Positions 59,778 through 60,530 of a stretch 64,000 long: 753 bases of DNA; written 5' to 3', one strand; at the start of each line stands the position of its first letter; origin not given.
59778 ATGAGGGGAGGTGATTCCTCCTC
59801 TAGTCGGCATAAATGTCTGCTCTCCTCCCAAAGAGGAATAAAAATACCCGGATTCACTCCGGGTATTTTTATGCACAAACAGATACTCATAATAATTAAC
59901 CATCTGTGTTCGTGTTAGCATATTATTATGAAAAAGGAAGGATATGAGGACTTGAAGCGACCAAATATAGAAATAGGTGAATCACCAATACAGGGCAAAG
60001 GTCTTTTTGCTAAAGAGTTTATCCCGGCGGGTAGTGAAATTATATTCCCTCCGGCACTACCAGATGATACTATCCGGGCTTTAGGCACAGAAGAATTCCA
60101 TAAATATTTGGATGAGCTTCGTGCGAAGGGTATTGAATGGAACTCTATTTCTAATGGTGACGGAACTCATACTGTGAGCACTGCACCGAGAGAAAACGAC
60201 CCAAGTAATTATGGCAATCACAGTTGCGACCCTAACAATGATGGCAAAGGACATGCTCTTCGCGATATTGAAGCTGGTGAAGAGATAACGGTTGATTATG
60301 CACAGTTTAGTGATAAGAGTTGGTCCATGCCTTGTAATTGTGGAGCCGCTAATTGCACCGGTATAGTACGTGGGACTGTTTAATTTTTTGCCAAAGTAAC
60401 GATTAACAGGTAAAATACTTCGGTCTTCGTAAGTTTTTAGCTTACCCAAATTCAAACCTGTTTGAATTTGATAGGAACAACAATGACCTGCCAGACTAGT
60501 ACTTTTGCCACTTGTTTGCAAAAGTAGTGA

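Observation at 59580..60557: SET-domain methyltransferase gene embedded in the 16S-23S spacer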

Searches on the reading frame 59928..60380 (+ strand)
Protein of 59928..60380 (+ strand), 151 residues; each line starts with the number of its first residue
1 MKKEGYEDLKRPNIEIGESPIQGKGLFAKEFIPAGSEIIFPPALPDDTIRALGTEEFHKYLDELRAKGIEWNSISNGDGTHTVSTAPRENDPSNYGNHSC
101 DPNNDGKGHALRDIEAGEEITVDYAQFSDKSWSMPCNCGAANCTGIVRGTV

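Call 4: search_protein_families(library=pfam, proteins=[window:59928-60380:+], max_evalue=0.1)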
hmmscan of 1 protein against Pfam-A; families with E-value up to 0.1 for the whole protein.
window:59928-60380:+ (151 aa): 1 family
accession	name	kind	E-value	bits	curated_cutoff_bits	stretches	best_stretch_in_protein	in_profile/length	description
PF00856.33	SET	-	5.8e-12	46.4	22.4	1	23-124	1-104/105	SET domain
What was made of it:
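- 59928..60383 (+): SET/post-SET protein-lysine methyltransferase gene (151 aa; alternative TTG start at 59952 preceded by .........). Pfam SET E = 5.8e-12 (call 4).
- On SET-domain protein-lysine methyltransferases (Pfam PF00856): 46.4 bits against a cut-off of 22.4, E = 5.8e-12, profile positions 1-104 of 105 (call 4).
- On rRNA introns / homing-endonuclease insertions of CPR rRNA genes: It has no endonuclease domain (call 4).
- Checked: Pfam SET (PF00856) scores 46.4 bits against a cut-off of 22.4, E = 5.8e-12, covering residues 23-124 (call 4).
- Pfam SET match (call 4).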

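Call 7: find_homologous_proteins(query=window:59928-60380:+)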
Query window:59928-60380:+ (151 aa): 204 proteins with E <= 0.001 among 233 candidates; the best 120 are listed.
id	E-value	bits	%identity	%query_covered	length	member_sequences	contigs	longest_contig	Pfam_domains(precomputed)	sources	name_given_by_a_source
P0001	3.7e-100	350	100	100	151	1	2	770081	PF00856.34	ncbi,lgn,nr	ncbi:SET domain-containing protein-lysine N-methyltransferase [Candidatus Saccharibacteria bacterium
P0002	2.6e-43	166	54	93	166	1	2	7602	PF00856.34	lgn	-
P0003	7.6e-41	158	55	91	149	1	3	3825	PF00856.34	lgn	-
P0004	1.2e-40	157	53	93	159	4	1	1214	PF00856.34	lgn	-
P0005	1.4e-40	157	54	93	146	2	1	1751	PF00856.34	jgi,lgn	jgi:SET domain-containing protein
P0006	1.0e-39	154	55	93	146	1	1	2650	PF00856.34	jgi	jgi:SET domain-containing protein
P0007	1.1e-39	154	53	93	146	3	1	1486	PF00856.34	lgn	-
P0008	1.3e-39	154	53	93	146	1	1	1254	PF00856.34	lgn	-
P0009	1.8e-39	153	53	93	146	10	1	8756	PF00856.34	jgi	jgi:SET domain-containing protein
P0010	1.9e-39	153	52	93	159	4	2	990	PF00856.34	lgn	-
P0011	2.3e-39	153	54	91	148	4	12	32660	PF00856.34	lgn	-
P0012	2.8e-39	153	51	93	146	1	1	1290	PF00856.34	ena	-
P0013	3.4e-39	152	52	93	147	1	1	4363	PF00856.34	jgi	jgi:SET domain-containing protein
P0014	3.4e-39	152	51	93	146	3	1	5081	PF00856.34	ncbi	-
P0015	4.4e-39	152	51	93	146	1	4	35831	PF00856.34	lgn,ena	-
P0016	1.7e-38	150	51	93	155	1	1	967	PF00856.34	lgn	-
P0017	2.1e-38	150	52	93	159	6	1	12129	PF00856.34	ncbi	-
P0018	2.5e-38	149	54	93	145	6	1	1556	PF00856.34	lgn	-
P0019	2.7e-38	149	51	93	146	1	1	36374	PF00856.34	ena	-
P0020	2.7e-38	149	50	93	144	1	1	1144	PF00856.34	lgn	-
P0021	2.7e-38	149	52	93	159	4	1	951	PF00856.34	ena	-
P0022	4.2e-38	149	52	93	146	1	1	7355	PF00856.34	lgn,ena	-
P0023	4.4e-38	149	51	91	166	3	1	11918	PF00856.34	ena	-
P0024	5.2e-38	148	51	93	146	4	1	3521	PF00856.34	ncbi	-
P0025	5.7e-38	148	51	93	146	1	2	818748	PF00856.34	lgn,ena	-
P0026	6.7e-38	148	50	93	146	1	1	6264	PF00856.34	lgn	-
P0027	6.8e-38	148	52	93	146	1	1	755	PF00856.34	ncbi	-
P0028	7.3e-38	148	49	95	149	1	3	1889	PF00856.34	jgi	jgi:SET domain-containing protein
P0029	8.5e-38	148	51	93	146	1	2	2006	PF00856.34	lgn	-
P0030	2.3e-37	146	51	93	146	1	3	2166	PF00856.34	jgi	-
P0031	2.4e-37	146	49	93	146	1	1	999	PF00856.34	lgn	-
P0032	2.6e-37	146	51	93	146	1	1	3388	PF00856.34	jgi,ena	-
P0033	3.6e-37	146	52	93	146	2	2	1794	PF00856.34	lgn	-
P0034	4.4e-37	145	51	93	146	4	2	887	PF00856.34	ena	-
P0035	4.8e-37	145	51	93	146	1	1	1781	PF00856.34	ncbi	-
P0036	6.1e-37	145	50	93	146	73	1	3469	PF00856.34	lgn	-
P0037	1.1e-36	144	49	93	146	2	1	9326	PF00856.34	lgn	-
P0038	1.6e-36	144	50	92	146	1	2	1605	PF00856.34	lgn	-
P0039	1.6e-36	144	49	93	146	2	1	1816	PF00856.34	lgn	-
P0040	1.7e-36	143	50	92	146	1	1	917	PF00856.34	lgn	-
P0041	1.7e-36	143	49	93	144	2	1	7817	PF00856.34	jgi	-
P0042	2.2e-36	143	49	93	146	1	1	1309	PF00856.34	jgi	jgi:SET domain-containing protein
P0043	3.8e-36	142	50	93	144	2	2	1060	PF00856.34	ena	-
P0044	7.1e-36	141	52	93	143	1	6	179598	PF00856.34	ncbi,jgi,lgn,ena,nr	ncbi:MAG TPA: SET domain-containing protein-lysine N-methyltransferase [Ktedonobacteraceae bacterium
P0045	7.3e-36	141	51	93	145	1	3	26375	PF00856.34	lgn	-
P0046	1.1e-35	141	53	93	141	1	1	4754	PF00856.34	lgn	-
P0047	1.1e-35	141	51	93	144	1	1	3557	PF00856.34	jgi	jgi:uncharacterized protein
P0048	2.4e-35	140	52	93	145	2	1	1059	PF00856.34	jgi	jgi:SET domain-containing protein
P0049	3.1e-35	139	52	93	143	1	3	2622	PF00856.34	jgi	jgi:SET domain-containing protein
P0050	3.7e-35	139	46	93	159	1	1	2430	PF00856.34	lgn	-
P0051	4.6e-35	139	47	93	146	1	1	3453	PF00856.34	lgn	-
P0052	5.5e-35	139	52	93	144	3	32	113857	PF00856.34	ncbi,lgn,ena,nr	ncbi:SET domain-containing protein-lysine N-methyltransferase [Candidatus Saccharibacteria bacterium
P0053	5.6e-35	139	49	93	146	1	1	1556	PF00856.34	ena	-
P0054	7.3e-35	138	51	93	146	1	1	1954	PF00856.34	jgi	jgi:SET domain-containing protein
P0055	9.9e-35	138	48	93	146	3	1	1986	PF00856.34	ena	-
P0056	1.3e-34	137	52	93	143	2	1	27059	PF00856.34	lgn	-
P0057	4.0e-34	136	47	93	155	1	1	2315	PF00856.34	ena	-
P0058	5.0e-34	135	51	93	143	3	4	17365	PF00856.34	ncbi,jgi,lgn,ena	-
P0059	8.4e-34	135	49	93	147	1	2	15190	PF00856.34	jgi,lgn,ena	-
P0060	9.7e-34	135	47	93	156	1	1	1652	PF00856.34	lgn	-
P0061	2.1e-33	133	50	93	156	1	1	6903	PF00856.34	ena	-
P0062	2.9e-33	133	48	91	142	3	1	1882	PF00856.34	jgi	jgi:SET domain-containing protein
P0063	3.9e-33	133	51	91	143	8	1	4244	PF00856.34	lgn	-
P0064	4.1e-33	132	51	93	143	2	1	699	PF00856.34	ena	-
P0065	4.6e-33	132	50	93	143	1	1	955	PF00856.34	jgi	jgi:uncharacterized protein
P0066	6.5e-33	132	50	93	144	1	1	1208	PF00856.34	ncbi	-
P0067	6.5e-33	132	46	93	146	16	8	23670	PF00856.34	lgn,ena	-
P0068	6.7e-33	132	49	93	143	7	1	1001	PF00856.34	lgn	-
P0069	7.7e-33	132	52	91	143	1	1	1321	PF00856.34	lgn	-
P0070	9.5e-33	131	50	93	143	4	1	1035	PF00856.34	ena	-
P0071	1.2e-32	131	46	93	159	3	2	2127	PF00856.34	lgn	-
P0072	1.8e-32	130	51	93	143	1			PF00856.34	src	-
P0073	3.6e-32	129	47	92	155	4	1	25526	PF00856.34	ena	-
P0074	4.6e-32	129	50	93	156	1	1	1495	PF00856.34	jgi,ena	jgi:uncharacterized protein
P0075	1.3e-31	128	49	93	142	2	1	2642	PF00856.34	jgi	jgi:SET domain-containing protein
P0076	1.4e-31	128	48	91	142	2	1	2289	PF00856.34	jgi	jgi:SET domain-containing protein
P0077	1.7e-31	127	51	93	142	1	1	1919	PF00856.34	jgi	jgi:SET domain-containing protein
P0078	2.6e-31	127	48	93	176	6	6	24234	PF00856.34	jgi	jgi:SET domain-containing protein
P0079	3.7e-31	126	48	93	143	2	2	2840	PF00856.34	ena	-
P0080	8.7e-31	125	47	93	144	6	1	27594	PF00856.34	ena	-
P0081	1.1e-30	125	48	93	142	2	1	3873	PF00856.34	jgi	jgi:SET domain-containing protein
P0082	1.3e-30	124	48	91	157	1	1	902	PF00856.34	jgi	jgi:SET domain-containing protein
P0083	1.5e-30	124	47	93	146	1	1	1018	PF00856.34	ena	-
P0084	2.1e-30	124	46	91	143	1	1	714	PF00856.34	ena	-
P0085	2.2e-30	124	49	93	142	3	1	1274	PF00856.34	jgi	jgi:uncharacterized protein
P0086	2.6e-30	123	45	93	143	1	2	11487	PF00856.34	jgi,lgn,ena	-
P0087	4.3e-30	123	46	93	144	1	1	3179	PF00856.34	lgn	-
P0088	4.4e-30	123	47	92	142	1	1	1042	PF00856.34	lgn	-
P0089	6.6e-30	122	48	91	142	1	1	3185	PF00856.34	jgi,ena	-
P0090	6.7e-30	122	47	93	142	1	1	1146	PF00856.34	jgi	jgi:SET domain-containing protein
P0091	7.0e-30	122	47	93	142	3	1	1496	PF00856.34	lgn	-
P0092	1.1e-29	121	46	93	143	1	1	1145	PF00856.34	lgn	-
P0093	1.3e-29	121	47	93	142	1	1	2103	PF00856.34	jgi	jgi:uncharacterized protein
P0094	1.5e-29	121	48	93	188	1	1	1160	PF00856.34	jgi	jgi:uncharacterized protein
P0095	1.8e-29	121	48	93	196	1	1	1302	PF00856.34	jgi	jgi:uncharacterized protein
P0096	2.2e-29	120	46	93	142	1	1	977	PF00856.34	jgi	jgi:SET domain-containing protein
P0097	2.7e-29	120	47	93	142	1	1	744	PF00856.34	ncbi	-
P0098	3.1e-29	120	47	93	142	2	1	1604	PF00856.34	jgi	jgi:uncharacterized protein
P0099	5.9e-29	119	48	91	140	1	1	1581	PF00856.34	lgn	-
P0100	7.1e-29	119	47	93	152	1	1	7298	PF00856.34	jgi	jgi:uncharacterized protein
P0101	8.9e-29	118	59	64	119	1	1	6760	PF00856.34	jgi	jgi:SET domain-containing protein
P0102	9.0e-29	118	45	93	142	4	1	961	PF00856.34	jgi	-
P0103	1.1e-28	118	48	93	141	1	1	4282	PF00856.34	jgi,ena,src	jgi:SET domain-containing protein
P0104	1.2e-28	118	44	92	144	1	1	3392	PF00856.34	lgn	-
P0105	1.4e-28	118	48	93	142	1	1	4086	PF00856.34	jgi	jgi:SET domain-containing protein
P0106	2.8e-28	117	45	93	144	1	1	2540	PF00856.34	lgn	-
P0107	3.2e-28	117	45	90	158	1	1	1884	PF00856.34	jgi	jgi:uncharacterized protein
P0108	3.9e-28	116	48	91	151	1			PF00856.34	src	-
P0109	5.4e-28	116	46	93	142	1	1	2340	PF00856.34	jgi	jgi:uncharacterized protein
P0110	1.1e-27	115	48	91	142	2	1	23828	PF00856.34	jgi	jgi:SET domain-containing protein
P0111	1.3e-27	115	46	93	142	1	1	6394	PF00856.34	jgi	jgi:SET domain-containing protein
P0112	2.8e-27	114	41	92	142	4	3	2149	PF00856.34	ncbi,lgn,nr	ncbi:MAG: SET domain-containing protein-lysine N-methyltransferase [Candidatus Dormibacteraeota bact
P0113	3.5e-27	113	45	93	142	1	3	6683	PF00856.34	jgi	-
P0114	4.2e-27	113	46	93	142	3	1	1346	PF00856.34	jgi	jgi:SET domain-containing protein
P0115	1.1e-26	112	46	93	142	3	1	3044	PF00856.34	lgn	-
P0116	1.2e-26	111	45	93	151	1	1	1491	PF00856.34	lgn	-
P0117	2.0e-26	111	45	91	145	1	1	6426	PF00856.34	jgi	jgi:hypothetical protein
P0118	4.8e-26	110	63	54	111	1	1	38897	PF00856.34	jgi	jgi:SET domain-containing protein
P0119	1.1e-25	108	49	77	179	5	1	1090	PF00856.34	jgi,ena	jgi:hypothetical protein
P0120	1.7e-25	108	53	64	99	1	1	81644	PF00856.34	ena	-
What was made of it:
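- On Secreted SET effectors (NUE / RomA-LegAS4 type): Homologues occur in records named Ktedonobacteraceae and Dormibacteraeota (call 7).
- Closest known: Secreted bacterial SET effectors. Different: Homologues are named in phyla I take to be free-living (call 7).
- Family members are named in Ktedonobacteraceae and Dormibacteraeota records (call 7), which I take from general knowledge to be free-living.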

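Call 10: find_encoding_contigs(protein=P0001, flank=6000, max_places=4)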
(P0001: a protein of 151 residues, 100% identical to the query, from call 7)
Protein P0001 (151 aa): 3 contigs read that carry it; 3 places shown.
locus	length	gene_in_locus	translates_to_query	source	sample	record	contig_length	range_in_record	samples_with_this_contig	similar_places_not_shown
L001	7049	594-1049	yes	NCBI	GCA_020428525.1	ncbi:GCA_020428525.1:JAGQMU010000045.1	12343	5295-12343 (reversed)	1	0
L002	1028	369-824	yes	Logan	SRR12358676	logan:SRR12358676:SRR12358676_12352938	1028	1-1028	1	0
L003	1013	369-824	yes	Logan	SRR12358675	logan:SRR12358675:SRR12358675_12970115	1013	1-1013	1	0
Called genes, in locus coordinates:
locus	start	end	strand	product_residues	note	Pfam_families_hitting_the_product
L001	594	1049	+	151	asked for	PF00856:SET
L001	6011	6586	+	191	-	-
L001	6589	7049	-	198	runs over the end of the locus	-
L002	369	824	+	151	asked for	PF00856:SET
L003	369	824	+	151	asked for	PF00856:SET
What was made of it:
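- It is found in only one strain-level lineage (calls 7, 10).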

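Call 11: find_encoding_contigs(protein=P0025, flank=6000, max_places=3)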
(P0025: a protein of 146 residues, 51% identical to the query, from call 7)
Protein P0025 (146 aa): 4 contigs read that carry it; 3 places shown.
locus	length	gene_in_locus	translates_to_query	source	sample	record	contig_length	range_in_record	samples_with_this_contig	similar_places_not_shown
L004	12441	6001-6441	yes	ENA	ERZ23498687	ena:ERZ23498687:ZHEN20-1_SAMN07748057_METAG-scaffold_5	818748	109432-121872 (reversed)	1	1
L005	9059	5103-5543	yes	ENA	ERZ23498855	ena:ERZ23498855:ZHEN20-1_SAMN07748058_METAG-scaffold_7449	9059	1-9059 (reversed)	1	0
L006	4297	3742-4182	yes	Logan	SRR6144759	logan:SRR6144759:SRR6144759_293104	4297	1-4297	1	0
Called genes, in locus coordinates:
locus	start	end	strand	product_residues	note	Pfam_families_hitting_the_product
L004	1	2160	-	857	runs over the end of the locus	PF02534:T4SS-DNA_transf (faint), PF01935:DUF87, PF10412:TrwB_AAD_bind (weak), PF12696:TraG-D_C (faint)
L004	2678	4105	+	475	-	PF00239:Resolvase, PF07508:Recombinase, PF13408:Zn_ribbon_recom (weak)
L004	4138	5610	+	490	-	PF00583:Acetyltransf_1 (weak), PF14542:Acetyltransf_CG (faint), PF08445:FR47 (faint), PF00583:Acetyltransf_1, PF13673:Acetyltransf_10 (weak), PF13508:Acetyltransf_7 (weak), PF13302:Acetyltransf_3, PF00583:Acetyltransf_1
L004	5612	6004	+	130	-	PF00293:NUDIX, PF14815:NUDIX_4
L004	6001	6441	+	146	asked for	PF00856:SET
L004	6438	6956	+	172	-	-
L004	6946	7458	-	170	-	PF06414:Zeta_toxin (faint), PF08433:KTI12 (weak), PF13238:AAA_18, PF13671:AAA_33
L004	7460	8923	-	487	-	PF02463:SMC_N (faint), PF03193:RsgA_GTPase (faint), PF13555:AAA_29 (faint), PF00005:ABC_tran, PF13191:AAA_16 (faint), PF13401:AAA_22 (weak), PF12848:ABC_tran_Xtn (weak), PF00005:ABC_tran, +2 more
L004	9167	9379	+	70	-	PF12844:HTH_19, PF13560:HTH_31, PF01381:HTH_3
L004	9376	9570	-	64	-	-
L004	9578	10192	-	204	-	PF04471:Mrr_cat, PF13156:Mrr_cat_2 (weak), PF22722:NA-iREase1 (weak)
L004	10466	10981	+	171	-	-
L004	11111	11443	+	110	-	-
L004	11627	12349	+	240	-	PF03358:FMN_red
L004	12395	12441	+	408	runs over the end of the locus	-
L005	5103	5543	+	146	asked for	PF00856:SET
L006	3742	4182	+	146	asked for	PF00856:SET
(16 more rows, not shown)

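Call 12: find_encoding_contigs(protein=P0052, flank=6000, max_places=4)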
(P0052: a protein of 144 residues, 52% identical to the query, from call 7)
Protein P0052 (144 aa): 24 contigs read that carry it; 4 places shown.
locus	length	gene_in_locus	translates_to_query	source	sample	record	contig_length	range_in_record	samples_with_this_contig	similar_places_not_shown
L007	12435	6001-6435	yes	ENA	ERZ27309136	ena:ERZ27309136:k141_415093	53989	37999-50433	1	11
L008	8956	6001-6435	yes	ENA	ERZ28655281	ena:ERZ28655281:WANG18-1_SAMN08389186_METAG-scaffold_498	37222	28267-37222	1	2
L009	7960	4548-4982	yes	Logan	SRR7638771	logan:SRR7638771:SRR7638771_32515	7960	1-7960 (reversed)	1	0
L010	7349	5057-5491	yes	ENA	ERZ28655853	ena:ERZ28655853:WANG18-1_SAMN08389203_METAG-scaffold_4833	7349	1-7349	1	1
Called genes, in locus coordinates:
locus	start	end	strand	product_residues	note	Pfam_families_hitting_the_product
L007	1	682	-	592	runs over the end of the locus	PF00239:Resolvase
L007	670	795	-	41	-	-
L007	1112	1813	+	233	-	-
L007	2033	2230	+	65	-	-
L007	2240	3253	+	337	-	PF05167:DUF711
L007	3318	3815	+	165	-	PF02223:Thymidylate_kin (faint), PF13238:AAA_18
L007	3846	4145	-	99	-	PF11171:DUF2958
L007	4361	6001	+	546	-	PF00583:Acetyltransf_1, PF13480:Acetyltransf_6 (faint), PF13673:Acetyltransf_10 (weak), PF13508:Acetyltransf_7 (weak), PF00583:Acetyltransf_1, PF13673:Acetyltransf_10, PF13508:Acetyltransf_7, PF08445:FR47 (weak), +1 more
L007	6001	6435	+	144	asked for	PF00856:SET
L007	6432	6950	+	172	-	-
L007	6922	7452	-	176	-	PF06414:Zeta_toxin (weak), PF08433:KTI12, PF13238:AAA_18 (weak), PF13671:AAA_33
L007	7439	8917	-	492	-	PF00931:NB-ARC (faint), PF02463:SMC_N (faint), PF03193:RsgA_GTPase (faint), PF13191:AAA_16 (faint), PF13555:AAA_29 (faint), PF00005:ABC_tran, PF12848:ABC_tran_Xtn, PF00005:ABC_tran, +2 more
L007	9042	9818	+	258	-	-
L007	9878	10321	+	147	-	-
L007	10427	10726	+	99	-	-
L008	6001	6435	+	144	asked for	PF00856:SET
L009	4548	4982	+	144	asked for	PF00856:SET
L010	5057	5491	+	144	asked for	PF00856:SET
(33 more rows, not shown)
